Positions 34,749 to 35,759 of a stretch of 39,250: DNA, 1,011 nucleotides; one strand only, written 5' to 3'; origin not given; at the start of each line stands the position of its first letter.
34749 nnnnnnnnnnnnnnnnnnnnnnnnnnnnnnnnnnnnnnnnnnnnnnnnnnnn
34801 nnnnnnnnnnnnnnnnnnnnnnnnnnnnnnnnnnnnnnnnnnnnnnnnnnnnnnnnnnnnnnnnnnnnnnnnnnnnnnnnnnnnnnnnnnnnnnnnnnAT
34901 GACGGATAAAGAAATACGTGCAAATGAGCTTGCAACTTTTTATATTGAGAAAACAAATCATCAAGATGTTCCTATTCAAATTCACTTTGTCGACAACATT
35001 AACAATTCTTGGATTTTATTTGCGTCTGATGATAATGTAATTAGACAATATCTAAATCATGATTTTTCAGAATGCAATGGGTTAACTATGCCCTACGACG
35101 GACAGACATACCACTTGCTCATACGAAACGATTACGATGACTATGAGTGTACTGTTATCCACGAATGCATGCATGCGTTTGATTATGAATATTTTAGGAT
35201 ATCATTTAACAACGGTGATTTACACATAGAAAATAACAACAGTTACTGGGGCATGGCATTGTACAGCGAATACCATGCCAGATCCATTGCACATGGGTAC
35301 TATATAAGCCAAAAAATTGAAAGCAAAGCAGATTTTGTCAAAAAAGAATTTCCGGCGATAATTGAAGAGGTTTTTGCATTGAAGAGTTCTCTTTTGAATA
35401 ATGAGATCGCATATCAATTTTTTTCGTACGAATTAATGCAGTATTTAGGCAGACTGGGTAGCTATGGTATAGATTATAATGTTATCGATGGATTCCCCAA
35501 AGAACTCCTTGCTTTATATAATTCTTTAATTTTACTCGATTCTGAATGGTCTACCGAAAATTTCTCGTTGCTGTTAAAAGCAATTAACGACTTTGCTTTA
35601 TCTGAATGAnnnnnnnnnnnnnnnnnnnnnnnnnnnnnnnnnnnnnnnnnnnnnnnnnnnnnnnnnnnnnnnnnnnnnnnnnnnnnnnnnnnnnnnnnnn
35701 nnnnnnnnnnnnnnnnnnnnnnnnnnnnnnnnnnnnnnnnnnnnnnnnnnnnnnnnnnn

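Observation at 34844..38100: Low-GC three-gene islet between tRNA-Arg(CCT) and ppdK: candidate undescribed protease + nuclease + membrane-peptide module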

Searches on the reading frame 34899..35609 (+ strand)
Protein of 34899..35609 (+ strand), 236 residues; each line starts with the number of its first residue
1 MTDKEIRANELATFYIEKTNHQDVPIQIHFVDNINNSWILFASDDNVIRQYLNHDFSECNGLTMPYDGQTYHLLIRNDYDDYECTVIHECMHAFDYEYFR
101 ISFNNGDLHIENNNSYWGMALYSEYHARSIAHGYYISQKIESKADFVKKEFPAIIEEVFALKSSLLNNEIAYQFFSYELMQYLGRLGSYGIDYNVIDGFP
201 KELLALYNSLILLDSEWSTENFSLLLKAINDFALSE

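Call 4: search_protein_families(library=pfam, proteins=[window:34899-35609:+], max_evalue=1)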
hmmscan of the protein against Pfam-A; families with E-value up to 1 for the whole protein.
window:34899-35609:+ (236 aa): 1 family
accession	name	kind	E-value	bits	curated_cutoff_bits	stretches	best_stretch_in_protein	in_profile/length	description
PF06167.18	Peptidase_M90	-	0.0077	16.3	26.2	1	80-170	144-231/243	Glucose-regulated metallo-peptidase M90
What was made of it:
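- On Zincin/gluzincin metallopeptidase: Peptidase_M90 scores 16.3 bits against a cut-off of 26.2 (call 4).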

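Call 5: search_protein_families(library=padloc, proteins=[window:34899-35609:+], max_evalue=1)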
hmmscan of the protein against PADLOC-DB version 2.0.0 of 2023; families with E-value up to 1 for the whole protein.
window:34899-35609:+ (236 aa): 0 families
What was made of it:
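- No defence model matches ORF1, ORF2 or ORF3 (call 5). There are no PADLOC hits (call 5).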

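Call 9: search_protein_families(library=ncbifam, proteins=[window:34899-35609:+], max_evalue=1)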
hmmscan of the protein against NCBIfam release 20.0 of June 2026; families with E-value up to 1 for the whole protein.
window:34899-35609:+ (236 aa): 0 families

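Call 10: search_protein_families(library=phrogs, proteins=[window:34899-35609:+], max_evalue=1)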
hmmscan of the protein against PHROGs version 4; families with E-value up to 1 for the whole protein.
window:34899-35609:+ (236 aa): 1 family
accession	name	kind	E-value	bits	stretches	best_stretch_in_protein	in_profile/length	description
phrog_4041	-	unknown function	0.075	14.4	1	7-34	43-70/108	-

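Call 18: find_homologous_proteins(query=window:34899-35606:+)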
Query window:34899-35606:+ (236 aa): 13 proteins with E <= 0.001 among 174 candidates.
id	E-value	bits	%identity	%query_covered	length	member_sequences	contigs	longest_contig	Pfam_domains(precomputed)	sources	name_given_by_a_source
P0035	1.1e-145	501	95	100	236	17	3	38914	-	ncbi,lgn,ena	-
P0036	1.6e-137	475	90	100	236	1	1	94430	-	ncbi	-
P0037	1.5e-135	468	89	100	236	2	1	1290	-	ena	-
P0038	7.8e-132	456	87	100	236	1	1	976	-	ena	-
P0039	4.3e-130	450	85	100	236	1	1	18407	-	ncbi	-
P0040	4.0e-115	401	76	100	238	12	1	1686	-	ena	-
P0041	4.3e-92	326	64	100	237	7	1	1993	-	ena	-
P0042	1.3e-89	318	79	75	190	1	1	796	-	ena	-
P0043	3.2e-87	310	61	100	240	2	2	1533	-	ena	-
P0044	1.1e-65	240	65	70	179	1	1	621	-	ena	-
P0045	7.3e-65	237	87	51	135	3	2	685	-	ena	-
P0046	2.2e-49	186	43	98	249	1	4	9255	-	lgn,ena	-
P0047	2.4e-48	183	43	97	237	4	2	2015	-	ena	-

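Call 19: find_encoding_contigs(protein=P0035, flank=8000, max_places=4)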
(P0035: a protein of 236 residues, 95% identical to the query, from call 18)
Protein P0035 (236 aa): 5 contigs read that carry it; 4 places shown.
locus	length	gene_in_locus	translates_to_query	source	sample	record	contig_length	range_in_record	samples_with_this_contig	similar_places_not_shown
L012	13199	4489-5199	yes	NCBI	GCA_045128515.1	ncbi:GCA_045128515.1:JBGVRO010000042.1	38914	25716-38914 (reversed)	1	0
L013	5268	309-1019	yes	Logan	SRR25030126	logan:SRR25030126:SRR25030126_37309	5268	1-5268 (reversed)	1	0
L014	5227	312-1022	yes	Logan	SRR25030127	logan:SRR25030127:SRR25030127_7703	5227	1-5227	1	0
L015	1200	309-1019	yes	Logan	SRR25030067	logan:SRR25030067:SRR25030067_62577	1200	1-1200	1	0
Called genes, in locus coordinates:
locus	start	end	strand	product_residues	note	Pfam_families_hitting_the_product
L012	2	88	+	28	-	?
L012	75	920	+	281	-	PF06182:ABC2_membrane_6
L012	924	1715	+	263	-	PF06182:ABC2_membrane_6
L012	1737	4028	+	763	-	-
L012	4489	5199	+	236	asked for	-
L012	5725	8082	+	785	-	PF14311:DUF4379 (faint)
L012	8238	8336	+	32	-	-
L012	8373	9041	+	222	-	-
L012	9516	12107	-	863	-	PF16738:CBM26, PF08757:CotH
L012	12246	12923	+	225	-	PF04239:DUF421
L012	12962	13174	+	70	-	PF20564:DUF6774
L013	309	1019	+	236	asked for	-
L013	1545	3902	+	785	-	PF14311:DUF4379 (faint)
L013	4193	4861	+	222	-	-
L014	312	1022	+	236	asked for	-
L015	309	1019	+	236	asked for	-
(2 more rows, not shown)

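Call 20: find_encoding_contigs(protein=P0036, flank=8000, max_places=3)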
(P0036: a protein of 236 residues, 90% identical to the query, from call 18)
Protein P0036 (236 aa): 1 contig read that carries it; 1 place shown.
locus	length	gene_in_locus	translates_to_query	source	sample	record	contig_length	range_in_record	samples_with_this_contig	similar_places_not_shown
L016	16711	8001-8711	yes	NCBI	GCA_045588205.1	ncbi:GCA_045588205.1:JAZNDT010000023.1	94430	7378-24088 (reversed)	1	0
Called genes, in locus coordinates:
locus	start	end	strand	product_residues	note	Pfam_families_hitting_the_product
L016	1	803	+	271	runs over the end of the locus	PF19567:CpsB_CapC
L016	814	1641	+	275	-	PF02706:Wzz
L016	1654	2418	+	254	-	PF01656:CbiA, PF10609:ParA (faint), PF13614:AAA_31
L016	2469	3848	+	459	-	PF04932:Wzy_C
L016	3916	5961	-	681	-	PF14262:Cthe_2159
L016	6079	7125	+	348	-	PF00535:Glycos_transf_2, PF10111:Glyco_tranf_2_2 (weak), PF13641:Glyco_tranf_2_3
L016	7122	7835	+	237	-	PF04002:RadC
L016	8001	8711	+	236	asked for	-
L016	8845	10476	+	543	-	PF05265:DUF723 (weak), PF13963:Transpos_assoc (faint), PF14311:DUF4379 (faint), PF05265:DUF723, PF21817:CapR (weak)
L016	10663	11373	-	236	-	-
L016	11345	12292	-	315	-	PF14808:TMEM164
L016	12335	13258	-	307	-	PF02275:CBAH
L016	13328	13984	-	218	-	-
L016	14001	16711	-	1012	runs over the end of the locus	PF09479:Flg_new, PF18998:Flg_new_2 (faint), PF09479:Flg_new, PF13306:LRR_5, PF13855:LRR_8 (faint), PF13306:LRR_5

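Call 21: find_encoding_contigs(protein=P0039, flank=8000, max_places=3)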
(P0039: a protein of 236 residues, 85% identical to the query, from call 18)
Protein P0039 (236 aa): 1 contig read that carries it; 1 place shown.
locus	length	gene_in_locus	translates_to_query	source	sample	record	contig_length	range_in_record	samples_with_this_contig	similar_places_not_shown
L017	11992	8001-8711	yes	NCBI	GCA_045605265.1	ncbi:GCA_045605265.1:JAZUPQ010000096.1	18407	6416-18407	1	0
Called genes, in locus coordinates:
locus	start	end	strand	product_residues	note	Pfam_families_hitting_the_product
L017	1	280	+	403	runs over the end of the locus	PF00291:PALP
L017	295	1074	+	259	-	PF00696:AA_kinase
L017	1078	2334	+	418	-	PF00171:Aldedh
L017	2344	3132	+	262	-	PF01210:NAD_Gly3P_dh_N (faint), PF03446:NAD_binding_2, PF03807:F420_oxidored, PF14748:P5CR_dimer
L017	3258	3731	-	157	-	PF00383:dCMP_cyt_deam_1, PF14437:MafB19-deam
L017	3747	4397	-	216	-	PF02254:TrkA_N, PF02080:TrkA_C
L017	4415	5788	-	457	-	PF02386:TrkH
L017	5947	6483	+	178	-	PF12822:ECF_trnsprt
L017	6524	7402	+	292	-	PF00892:EamA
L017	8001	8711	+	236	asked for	-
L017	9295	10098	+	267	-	-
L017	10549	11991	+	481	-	?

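Call 26: search_solved_structures(query=A1, max_evalue=10, show_alignments=2)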
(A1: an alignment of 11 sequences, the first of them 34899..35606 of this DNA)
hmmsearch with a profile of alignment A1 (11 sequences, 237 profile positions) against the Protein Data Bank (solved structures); distinct sequences matched with E-value up to 10: 2.
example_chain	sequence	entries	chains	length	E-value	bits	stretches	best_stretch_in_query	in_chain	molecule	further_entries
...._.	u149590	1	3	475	0.06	16.1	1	122-221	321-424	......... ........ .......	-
3ksp_A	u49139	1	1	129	0.37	13.5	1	136-201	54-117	Calcium/calmodulin-dependent kinase II association domain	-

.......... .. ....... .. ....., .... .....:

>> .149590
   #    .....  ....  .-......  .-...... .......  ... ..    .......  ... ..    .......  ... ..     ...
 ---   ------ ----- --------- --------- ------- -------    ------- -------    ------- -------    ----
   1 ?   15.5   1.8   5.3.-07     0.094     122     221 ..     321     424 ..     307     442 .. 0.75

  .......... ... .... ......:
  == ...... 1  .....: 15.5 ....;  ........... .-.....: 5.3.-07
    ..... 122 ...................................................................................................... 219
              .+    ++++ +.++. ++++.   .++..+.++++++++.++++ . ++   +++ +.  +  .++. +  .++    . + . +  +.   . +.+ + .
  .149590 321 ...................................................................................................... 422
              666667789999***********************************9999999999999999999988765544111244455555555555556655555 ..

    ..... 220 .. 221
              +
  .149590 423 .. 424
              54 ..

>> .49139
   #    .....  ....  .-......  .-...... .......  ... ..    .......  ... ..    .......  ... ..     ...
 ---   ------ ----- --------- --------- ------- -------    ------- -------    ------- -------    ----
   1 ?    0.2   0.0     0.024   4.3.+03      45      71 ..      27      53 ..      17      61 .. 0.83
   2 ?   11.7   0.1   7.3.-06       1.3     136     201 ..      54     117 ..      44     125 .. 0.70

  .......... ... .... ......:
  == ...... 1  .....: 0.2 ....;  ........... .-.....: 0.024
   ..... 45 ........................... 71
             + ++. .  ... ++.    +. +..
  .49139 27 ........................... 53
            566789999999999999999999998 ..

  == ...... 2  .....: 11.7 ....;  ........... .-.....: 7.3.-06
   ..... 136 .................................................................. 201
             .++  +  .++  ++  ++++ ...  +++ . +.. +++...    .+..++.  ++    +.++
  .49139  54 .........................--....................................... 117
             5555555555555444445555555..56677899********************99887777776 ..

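Call 33: predict_structure(alignment_id=A1)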
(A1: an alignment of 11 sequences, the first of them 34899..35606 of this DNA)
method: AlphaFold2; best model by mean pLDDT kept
length: 236 residues; sequences in the alignment: 11
mean_pLDDT: 88.9   pTM: 0.88
mean pLDDT of the five models: 88.9, 88.4, 88.2, 84.1, 81.2
residues with pLDDT >= 90: 136; 70-90: 91; 50-70: 8; < 50: 1
segments of 3 or more residues with pLDDT < 50: none
pLDDT, mean of each block of 10 residues (from residue 1): 85 90 90 84 78 70 75 87 90 92 82 86 96 89 87 96 97 95 95 91 97 94 97 91
secondary structure, 60 per line:
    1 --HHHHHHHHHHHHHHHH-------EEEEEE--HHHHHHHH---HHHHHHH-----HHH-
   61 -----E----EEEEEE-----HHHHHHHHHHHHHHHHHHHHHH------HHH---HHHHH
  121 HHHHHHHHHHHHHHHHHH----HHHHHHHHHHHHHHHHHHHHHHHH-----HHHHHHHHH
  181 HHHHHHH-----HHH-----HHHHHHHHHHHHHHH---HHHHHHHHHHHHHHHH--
elements in order: H3-18 E26-31 H34-41 H45-51 E71-76 H82-103 H116-138 H143-166 H172-187 H201-215 H219-234
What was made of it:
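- On Zincin/gluzincin metallopeptidase: Helices 82-103 and 116-138 appear in the AF2 model (call 33).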

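Call 37: fold_search(model_id=the predicted structure, library=pdb)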
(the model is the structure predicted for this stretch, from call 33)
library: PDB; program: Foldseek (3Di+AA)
matches with E <= 10: 48; with E <= 0.001: 0
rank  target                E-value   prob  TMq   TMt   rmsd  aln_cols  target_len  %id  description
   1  8hdu_B                1.5e+00  0.08  0.16  0.23  16.4       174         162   11  De novo design cavitated protein without predefined topology (released 2023-01-18)
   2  8zwo_D                2.3e+00  0.03  0.17  0.14  19.5       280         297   10  Structure of CTF18-PCNA with ATP (released 2025-06-18)
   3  4f7g_B                2.5e+00  0.15  0.22  0.28   9.9       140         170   11  Crystal structure of talin autoinhibition complex (released 2012-07-04)
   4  8hdu_E                2.5e+00  0.06  0.17  0.23  16.4       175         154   12  De novo design cavitated protein without predefined topology (released 2023-01-18)
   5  1y5l_C                2.5e+00  0.06  0.18  0.20  15.8       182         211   16  The crystal structure of the NarGHI mutant NarI-H66Y (released 2005-03-08)
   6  8hdu_D                2.6e+00  0.06  0.17  0.23  16.9       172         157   12  De novo design cavitated protein without predefined topology (released 2023-01-18)
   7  5sx9_B                2.6e+00  0.02  0.10  0.10  29.2       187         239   13  Crystal Structure of PI3Kalpha in complex with fragment 14 (released 2017-02-15)
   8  8hdu_A                3.1e+00  0.04  0.14  0.19  15.6       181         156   12  De novo design cavitated protein without predefined topology (released 2023-01-18)
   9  3p52_A                3.1e+00  0.02  0.16  0.16  19.4       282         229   13  NH3-dependent NAD synthetase from Campylobacter jejuni subsp. jejuni NCTC 11168 in complex with the nitrate ion (released 2010-10-27)
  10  1siw_C                3.2e+00  0.06  0.18  0.19  15.8       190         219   15  Crystal structure of the apomolybdo-NarGHI (released 2004-06-08)
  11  5wp0_B                3.5e+00  0.02  0.13  0.12  22.1       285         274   11  Crystal structure of NAD synthetase NadE from Vibrio fischeri (released 2017-08-16)
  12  2kvp_MODEL_1_A        3.9e+00  0.14  0.22  0.29   9.7       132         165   12  Solution Structure of the R10 Domain of Talin (released 2010-05-05)
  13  7unh_A                3.9e+00  0.06  0.22  0.22  16.0       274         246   11  De novo designed chlorophyll dimer protein in apo state, SP2 (released 2023-04-19)
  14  4e5u_A                3.9e+00  0.01  0.13  0.14  18.4       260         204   10  The crystal structure of thymidylate kinase from Pseudomonas aeruginosa PAO1 in complex with thymidine monophosphate. (released 2012-03-28)
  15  1y4z_C                4.1e+00  0.05  0.19  0.20  14.7       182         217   14  The crystal structure of Nitrate Reductase A, NarGHI, in complex with the Q-site inhibitor pentachlorophenol (released 2005-03-08)
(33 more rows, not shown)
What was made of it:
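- Tried and rejected: Foldseek against PDB for ORF1 found nothing despite a confident model (call 37).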

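Call 39: search_protein_representatives(alignment_id=A1)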
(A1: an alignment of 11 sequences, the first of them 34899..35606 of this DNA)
Query: 11 sequences, 237 profile positions. Proteins with E-value up to 0.001 (for the whole library): 78; up to 1e-10: 19; up to 1e-30: 10. The best 78 are listed.
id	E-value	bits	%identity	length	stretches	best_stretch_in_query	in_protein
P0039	5.4e-126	435.3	-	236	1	1-237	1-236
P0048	1.7e-83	296.2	-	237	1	2-231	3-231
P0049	1.7e-79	283.1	-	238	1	3-233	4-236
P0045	4.3e-67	242.5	-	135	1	1-125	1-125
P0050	5.9e-54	199.5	-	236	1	3-230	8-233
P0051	3.5e-38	147.9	-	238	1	1-233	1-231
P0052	3.2e-34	134.9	-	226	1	1-225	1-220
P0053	1.0e-32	130.0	-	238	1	7-233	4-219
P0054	1.7e-32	129.2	-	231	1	2-230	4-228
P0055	3.8e-32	128.1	-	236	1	21-230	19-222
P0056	2.0e-30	122.4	-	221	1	24-229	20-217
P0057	2.8e-26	108.9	-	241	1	4-228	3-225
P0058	5.7e-22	94.8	-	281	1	11-212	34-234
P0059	3.7e-20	88.8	-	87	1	1-82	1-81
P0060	7.5e-14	68.2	-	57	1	181-236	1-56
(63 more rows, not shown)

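Call 41: search_protein_families(library=pfam, alignment_id=A3, max_evalue=0.01)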
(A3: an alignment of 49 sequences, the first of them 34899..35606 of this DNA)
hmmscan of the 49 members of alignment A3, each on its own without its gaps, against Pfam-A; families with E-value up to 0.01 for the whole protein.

A. member 1, window:34899-35606:+ (236 aa): 1 family
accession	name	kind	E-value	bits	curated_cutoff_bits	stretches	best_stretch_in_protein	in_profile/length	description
PF06167.18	Peptidase_M90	-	0.0077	16.3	26.2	0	80-170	144-231/243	Glucose-regulated metallo-peptidase M90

B. families by the number of members that match (of 49 scanned): 11 families
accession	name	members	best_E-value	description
PF18958.6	DUF5700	2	0.00023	Putative zinc dependent peptidase (DUF5700)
PF14837.11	INTS5_N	1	5.3e-05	Integrator complex subunit 5 N-terminus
PF13058.12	DUF3920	1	0.00015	Protein of unknown function (DUF3920)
PF10553.14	MSV199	1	0.00094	MSV199 domain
PF16344.10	FecR_C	1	0.0011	FecR, C-terminal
PF01150.23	GDA1_CD39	1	0.002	GDA1/CD39 (nucleoside phosphatase) family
PF19527.4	DUF6055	1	0.0027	Family of unknown function (DUF6055)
PF06114.19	Peptidase_M78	1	0.0029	IrrE N-terminal-like domain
PF10263.15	SprT-like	1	0.0044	SprT-like family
PF06167.18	Peptidase_M90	1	0.0077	Glucose-regulated metallo-peptidase M90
PF23202.1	PAH_ZNF598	1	0.0077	ZNF598 PAH domain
